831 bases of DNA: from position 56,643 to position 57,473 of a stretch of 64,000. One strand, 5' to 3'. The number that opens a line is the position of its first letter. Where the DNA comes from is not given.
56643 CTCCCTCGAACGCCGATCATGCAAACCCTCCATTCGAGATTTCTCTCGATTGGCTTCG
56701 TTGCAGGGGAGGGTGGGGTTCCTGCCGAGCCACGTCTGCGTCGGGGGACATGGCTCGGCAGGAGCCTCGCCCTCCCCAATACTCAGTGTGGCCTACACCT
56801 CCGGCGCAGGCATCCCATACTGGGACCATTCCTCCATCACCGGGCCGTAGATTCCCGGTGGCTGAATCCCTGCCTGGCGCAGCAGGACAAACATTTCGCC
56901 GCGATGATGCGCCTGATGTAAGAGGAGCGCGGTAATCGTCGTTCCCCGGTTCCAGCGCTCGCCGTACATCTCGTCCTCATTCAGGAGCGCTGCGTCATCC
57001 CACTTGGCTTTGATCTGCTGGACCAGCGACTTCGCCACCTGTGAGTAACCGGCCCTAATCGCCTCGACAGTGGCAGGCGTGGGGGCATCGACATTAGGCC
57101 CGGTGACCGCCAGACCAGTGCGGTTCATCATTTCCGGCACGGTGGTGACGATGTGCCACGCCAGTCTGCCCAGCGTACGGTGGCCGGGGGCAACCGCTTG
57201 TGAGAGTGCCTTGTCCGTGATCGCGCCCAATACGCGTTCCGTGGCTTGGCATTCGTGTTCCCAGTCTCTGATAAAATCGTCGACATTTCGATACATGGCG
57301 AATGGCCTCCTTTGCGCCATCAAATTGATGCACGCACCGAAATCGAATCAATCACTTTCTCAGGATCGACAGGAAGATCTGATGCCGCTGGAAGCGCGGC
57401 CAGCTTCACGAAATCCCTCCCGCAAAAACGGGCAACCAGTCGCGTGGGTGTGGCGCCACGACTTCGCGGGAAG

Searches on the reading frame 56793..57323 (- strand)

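Call 56: search_protein_families(library=pfam, proteins=[window:56793-57323:-], max_evalue=0.001)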
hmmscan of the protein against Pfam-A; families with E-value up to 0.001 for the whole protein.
window:56793-57323:- (176 aa): 2 families
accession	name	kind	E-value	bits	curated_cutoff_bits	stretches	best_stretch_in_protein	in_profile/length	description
PF05163.17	DinB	-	3.6e-23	82.8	23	1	10-167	1-161/165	DinB family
PF12867.12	DinB_2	-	3.5e-07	31.2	24.8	1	23-144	4-128/128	DinB superfamily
